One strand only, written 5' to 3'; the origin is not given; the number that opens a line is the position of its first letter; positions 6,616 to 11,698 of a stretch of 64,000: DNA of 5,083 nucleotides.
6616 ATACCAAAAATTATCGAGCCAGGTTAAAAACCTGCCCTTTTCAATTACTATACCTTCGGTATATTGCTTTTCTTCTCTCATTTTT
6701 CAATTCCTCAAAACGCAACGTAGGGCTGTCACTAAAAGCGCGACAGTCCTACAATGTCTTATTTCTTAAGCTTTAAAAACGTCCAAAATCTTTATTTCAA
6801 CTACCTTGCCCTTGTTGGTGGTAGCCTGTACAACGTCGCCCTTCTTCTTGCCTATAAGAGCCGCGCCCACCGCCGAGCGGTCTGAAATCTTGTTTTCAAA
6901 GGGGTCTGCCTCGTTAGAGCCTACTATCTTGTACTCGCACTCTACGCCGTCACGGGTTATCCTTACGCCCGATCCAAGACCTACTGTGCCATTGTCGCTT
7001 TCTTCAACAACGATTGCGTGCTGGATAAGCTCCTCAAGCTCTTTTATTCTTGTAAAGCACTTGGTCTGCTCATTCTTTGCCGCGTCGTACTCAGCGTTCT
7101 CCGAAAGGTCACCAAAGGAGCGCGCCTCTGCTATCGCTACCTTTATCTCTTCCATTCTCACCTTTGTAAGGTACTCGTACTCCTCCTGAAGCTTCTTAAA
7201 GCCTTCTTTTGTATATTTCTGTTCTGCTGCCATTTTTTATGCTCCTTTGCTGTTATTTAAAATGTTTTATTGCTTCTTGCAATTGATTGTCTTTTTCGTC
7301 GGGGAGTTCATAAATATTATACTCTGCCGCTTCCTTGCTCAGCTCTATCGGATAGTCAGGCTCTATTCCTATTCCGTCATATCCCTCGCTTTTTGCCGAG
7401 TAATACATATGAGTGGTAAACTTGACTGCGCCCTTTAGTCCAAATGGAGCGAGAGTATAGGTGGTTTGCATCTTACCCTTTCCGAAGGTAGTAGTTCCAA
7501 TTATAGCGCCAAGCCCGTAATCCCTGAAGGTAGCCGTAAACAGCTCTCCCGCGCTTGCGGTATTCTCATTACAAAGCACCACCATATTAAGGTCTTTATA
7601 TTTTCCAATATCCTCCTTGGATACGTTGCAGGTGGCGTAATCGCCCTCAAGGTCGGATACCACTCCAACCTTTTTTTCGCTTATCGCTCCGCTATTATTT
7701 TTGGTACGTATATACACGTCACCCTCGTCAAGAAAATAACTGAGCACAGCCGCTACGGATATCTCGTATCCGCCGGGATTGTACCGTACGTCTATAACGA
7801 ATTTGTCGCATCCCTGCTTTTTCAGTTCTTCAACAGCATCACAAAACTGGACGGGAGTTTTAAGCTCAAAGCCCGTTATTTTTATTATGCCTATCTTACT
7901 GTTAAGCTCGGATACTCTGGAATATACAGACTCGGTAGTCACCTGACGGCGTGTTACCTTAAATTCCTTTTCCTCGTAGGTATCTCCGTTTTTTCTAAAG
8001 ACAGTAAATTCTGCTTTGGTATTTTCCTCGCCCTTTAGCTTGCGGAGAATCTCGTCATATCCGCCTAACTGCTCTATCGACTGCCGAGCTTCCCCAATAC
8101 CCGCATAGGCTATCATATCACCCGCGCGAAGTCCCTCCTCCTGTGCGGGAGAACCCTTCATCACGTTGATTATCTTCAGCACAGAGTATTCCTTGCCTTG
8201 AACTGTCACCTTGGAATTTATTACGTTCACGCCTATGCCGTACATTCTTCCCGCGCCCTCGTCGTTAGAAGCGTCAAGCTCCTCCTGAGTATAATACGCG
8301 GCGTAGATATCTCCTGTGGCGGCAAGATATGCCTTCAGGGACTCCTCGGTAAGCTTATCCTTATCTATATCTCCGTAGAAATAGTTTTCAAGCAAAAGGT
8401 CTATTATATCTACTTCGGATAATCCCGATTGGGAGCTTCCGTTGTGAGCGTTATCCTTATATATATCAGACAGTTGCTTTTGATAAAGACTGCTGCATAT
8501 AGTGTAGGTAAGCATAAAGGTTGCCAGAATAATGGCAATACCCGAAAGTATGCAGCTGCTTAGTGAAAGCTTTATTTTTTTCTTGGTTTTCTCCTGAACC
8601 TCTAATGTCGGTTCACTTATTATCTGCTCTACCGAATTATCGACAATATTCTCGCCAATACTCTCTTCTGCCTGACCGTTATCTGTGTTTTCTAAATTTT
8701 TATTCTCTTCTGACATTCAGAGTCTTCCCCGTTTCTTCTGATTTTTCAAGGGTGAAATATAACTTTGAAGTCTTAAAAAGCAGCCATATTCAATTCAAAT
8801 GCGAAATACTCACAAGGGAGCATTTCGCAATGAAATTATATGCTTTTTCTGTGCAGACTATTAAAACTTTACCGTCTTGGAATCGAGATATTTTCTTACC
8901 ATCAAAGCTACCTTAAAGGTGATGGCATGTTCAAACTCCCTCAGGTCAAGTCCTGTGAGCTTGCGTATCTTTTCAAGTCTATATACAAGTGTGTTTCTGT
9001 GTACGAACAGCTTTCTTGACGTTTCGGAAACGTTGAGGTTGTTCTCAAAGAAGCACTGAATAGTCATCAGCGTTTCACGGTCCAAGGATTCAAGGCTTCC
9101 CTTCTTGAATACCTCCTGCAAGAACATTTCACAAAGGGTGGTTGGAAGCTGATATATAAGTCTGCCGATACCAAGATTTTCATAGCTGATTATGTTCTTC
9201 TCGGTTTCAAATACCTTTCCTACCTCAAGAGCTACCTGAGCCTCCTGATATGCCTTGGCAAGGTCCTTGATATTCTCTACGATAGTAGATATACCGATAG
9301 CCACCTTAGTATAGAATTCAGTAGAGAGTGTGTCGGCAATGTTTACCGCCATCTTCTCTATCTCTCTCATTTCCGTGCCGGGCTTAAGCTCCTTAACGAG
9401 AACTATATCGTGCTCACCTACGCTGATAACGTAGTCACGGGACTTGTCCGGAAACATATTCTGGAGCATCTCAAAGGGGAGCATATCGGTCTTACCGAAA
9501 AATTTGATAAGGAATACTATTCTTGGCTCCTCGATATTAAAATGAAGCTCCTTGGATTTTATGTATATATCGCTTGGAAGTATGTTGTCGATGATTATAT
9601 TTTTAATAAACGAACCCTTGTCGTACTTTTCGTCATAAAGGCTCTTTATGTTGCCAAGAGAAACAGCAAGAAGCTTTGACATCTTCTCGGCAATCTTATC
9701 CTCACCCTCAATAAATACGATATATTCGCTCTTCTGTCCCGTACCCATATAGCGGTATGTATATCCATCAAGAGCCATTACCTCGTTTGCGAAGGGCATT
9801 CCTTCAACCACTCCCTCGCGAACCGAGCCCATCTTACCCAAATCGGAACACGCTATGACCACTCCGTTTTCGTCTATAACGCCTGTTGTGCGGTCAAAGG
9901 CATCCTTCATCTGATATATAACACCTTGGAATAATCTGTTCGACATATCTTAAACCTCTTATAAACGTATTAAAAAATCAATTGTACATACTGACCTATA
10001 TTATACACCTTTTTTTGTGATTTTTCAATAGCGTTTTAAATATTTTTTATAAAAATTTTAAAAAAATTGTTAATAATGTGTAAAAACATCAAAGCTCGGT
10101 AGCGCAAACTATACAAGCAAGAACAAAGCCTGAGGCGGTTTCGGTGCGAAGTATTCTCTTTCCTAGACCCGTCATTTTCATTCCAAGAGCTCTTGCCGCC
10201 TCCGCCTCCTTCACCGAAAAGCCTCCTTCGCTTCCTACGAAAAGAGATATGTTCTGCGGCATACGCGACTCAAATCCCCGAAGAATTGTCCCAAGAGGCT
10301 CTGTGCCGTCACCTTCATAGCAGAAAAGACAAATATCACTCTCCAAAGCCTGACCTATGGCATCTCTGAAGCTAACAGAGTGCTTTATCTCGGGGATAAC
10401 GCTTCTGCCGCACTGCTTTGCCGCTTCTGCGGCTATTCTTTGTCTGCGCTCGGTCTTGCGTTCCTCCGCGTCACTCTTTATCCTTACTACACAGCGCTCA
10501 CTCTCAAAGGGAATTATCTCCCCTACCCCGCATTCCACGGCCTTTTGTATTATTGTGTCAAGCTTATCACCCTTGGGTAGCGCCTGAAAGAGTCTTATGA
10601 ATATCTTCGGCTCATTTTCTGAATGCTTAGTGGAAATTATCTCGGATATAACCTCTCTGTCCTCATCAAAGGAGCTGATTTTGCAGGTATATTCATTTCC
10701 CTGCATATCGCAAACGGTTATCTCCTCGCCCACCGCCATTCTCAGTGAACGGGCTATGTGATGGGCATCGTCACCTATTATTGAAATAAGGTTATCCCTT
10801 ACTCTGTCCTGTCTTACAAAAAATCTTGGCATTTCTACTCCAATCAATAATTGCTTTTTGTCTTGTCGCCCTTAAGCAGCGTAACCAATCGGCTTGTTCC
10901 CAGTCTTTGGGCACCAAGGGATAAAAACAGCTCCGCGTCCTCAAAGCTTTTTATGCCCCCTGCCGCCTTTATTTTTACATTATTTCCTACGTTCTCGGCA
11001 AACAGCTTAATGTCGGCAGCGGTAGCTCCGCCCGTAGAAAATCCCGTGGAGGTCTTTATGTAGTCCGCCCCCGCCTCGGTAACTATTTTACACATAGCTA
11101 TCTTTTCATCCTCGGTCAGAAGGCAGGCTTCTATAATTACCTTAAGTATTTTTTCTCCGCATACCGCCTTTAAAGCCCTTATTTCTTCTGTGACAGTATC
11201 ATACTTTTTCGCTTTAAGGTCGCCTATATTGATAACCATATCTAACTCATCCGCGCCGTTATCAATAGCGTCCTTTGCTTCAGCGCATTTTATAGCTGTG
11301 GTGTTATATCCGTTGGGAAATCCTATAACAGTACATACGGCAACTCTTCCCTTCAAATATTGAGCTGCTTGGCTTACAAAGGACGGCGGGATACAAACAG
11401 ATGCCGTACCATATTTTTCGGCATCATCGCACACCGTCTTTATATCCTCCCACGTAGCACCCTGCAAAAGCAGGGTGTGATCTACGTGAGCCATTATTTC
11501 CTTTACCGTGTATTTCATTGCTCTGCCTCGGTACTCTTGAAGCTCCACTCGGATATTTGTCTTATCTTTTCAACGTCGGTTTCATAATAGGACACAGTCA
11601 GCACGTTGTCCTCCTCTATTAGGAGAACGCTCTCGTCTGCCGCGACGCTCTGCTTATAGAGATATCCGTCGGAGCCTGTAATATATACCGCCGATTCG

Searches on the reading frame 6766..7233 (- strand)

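Call 48: search_protein_families(library=ncbifam, proteins=[window:6766-7233:-], max_evalue=1e-10)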
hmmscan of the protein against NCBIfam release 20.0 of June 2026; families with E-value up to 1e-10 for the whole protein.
window:6766-7233:- (155 aa): 11 families
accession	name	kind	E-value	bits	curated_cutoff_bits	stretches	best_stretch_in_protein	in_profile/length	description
NF001263.0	PRK00226.1-4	equivalog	1e-47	162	145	1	3-153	5-158/160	transcription elongation factor GreA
TIGR01462.1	greA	subfamily_domain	5.2e-47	159.7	139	1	8-152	3-150/151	transcription elongation factor GreA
NF001261.0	PRK00226.1-2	equivalog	2.8e-35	121.6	167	1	6-144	5-147/157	transcription elongation factor GreA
NF001264.0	PRK00226.1-5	equivalog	5.8e-33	113.9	180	1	7-152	6-155/158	transcription elongation factor GreA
NF001260.0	PRK00226.1-1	equivalog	4.2e-29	101.2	234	1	7-154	8-158/160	transcription elongation factor GreA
NF001262.0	PRK00226.1-3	equivalog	3.8e-25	88.5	161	1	6-151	8-158/165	transcription elongation factor GreA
NF011309.0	PRK14720.1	equivalog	1.4e-24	86.3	714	1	8-143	753-892/906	transcription elongation factor GreA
NF002506.1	PRK01885.1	equivalog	4.1e-23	81.8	188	1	7-151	5-151/156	transcription elongation factor GreB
TIGR01461.1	greB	equivalog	3.5e-22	78.8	171.05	1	7-144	5-145/156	transcription elongation factor GreB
NF004969.0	PRK06330.1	equivalog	2e-18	66.4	697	1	8-148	570-713/718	transcript cleavage factor/unknown domain fusion protein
NF004973.0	PRK06342.1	equivalog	7.6e-13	48.5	159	1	21-147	30-159/160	transcription elongation factor GreA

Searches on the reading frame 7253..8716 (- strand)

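Call 48: search_protein_families(library=ncbifam, proteins=[window:7253-8716:-], max_evalue=1e-10)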
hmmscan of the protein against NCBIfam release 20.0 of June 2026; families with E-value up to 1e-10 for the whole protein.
window:7253-8716:- (487 aa): 10 families
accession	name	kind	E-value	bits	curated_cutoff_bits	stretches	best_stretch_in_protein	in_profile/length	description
TIGR00225.1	prc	subfamily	1.3e-53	182.2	218.6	1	115-467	7-324/335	C-terminal processing peptidase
NF045589.1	Cterm_S41_CtpB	exception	3.8e-40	137.8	633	1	124-484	82-410/416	carboxyl-terminal processing protease CtpB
NF052377.1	lmo1851_S41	exception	7e-40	137.1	725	1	103-467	52-377/468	lmo1851 family serine protease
NF045588.1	Cterm_S41_CtpA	exception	6.6e-36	124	625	1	116-485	68-400/401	carboxyl-terminal processing protease CtpA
NF045590.1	Cterm_S41_CtpC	exception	3.8e-33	114.9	665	1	121-484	78-408/418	carboxyl-terminal processing protease CtpC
TIGR03900.1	prc_long_Delta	hypoth_equivalog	4.5e-33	114.3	660.95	1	179-463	152-413/973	MXAN_5808 family serine peptidase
NF045591.1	Cterm_S41_CtpZ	exception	2.7e-31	108.7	525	1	123-466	75-382/403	carboxyl-terminal processing protease CtpZ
NF051464.1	tail_spec_CT441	exception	1.1e-22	80.5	700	1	122-454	211-522/645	tail-specific protease Tsp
NF008388.1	PRK11186.1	exception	1.5e-22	79.8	825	1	181-455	260-524/663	carboxy terminal-processing peptidase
NF058627.1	S41_Gfo1087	equivalog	5e-17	62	455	1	173-420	127-373/489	GFO_1087 family putative carboxy terminal peptidase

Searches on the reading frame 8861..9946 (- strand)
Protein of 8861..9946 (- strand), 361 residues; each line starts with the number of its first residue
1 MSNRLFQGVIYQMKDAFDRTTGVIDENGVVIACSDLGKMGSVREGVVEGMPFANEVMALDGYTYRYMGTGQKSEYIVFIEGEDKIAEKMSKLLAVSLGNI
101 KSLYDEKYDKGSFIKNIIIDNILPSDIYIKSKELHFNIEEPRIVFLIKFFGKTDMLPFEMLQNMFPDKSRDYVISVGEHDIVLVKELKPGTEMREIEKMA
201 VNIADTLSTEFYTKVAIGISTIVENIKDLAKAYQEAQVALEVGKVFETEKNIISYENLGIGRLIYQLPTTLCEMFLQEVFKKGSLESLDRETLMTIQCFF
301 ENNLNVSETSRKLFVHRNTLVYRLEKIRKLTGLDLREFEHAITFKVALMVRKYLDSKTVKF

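Call 48: search_protein_families(library=ncbifam, proteins=[window:8861-9946:-], max_evalue=1e-10)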
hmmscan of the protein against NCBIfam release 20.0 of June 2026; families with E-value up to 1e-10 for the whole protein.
window:8861-9946:- (361 aa): 2 families
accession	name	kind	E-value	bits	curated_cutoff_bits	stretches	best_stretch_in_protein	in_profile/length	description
NF008550.0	PRK11477.1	equivalog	3.3e-21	75.6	612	1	130-350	152-381/385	CdaR family transcriptional regulator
NF058503.1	SprTransRegAdeR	equivalog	3.8e-17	62.4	700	1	174-352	217-400/403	sporulation transcriptional activator AdeR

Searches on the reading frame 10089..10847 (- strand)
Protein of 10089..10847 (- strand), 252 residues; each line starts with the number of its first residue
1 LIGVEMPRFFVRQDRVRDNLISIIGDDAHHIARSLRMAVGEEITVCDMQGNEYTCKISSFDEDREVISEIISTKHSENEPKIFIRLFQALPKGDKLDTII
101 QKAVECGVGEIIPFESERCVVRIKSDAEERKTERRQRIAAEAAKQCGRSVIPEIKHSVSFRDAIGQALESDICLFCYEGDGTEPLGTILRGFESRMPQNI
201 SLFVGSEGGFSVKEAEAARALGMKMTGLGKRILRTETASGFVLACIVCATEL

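Call 48: search_protein_families(library=ncbifam, proteins=[window:10089-10847:-], max_evalue=1e-10)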
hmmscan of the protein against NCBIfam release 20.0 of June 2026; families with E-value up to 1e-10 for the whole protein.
window:10089-10847:- (252 aa): 23 families
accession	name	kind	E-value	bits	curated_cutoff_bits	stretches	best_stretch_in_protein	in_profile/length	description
NF008709.0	PRK11713.7-4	equivalog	2.1e-67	227.1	292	1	6-246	1-238/246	16S rRNA (uracil(1498)-N(3))-methyltransferase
NF008692.0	PRK11713.1-5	equivalog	1.4e-57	194.9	196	1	5-247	2-240/246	16S rRNA (uracil(1498)-N(3))-methyltransferase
TIGR00046.1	TIGR00046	subfamily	2.2e-54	184.3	41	1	9-249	4-236/240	RsmE family RNA methyltransferase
NF008691.0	PRK11713.1-4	equivalog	1.7e-51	174.8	279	1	6-252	1-250/252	16S rRNA (uracil(1498)-N(3))-methyltransferase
NF008707.0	PRK11713.7-2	equivalog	1.3e-44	152.3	327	1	7-248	12-251/255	16S rRNA (uracil(1498)-N(3))-methyltransferase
NF008690.0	PRK11713.1-1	equivalog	1.3e-40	139.4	342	1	6-240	3-229/243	16S rRNA (uracil(1498)-N(3))-methyltransferase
NF008693.0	PRK11713.2-3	equivalog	1.3e-40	139.2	210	1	9-247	6-239/246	16S rRNA (uracil(1498)-N(3))-methyltransferase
NF008697.0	PRK11713.4-1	equivalog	1.6e-40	139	234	1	5-240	3-233/250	16S rRNA (uracil(1498)-N(3))-methyltransferase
NF008711.0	PRK11713.7-6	equivalog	1e-38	133.4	304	1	6-247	3-239/244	16S rRNA (uracil(1498)-N(3))-methyltransferase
NF008696.0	PRK11713.3-5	equivalog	1.9e-38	132.2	234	1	5-246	5-238/248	16S rRNA (uracil(1498)-N(3))-methyltransferase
NF008705.0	PRK11713.6-4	equivalog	2.2e-36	125.4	343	1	8-246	3-234/248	16S rRNA (uracil(1498)-N(3))-methyltransferase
NF008706.0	PRK11713.7-1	equivalog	3.5e-36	125.2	273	1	21-249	15-229/232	16S rRNA (uracil(1498)-N(3))-methyltransferase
NF008701.0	PRK11713.5-5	equivalog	7.4e-34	117.1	215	1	6-244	1-223/228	16S rRNA (uracil(1498)-N(3))-methyltransferase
NF008694.0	PRK11713.3-2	equivalog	6.5e-33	114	234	1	7-248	8-239/245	16S rRNA (uracil(1498)-N(3))-methyltransferase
NF008704.0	PRK11713.6-3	equivalog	3.4e-32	111.6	216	1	9-247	4-221/227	16S rRNA (uracil(1498)-N(3))-methyltransferase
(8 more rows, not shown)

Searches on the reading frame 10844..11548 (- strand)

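Call 48: search_protein_families(library=ncbifam, proteins=[window:10844-11548:-], max_evalue=1e-10)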
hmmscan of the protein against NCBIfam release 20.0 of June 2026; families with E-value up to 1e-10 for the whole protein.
window:10844-11548:- (234 aa): 1 family
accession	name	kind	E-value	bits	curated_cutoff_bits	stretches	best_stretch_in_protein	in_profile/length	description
TIGR00126.1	deoC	equivalog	7.7e-75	250.9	117.3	1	20-223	4-208/211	deoxyribose-phosphate aldolase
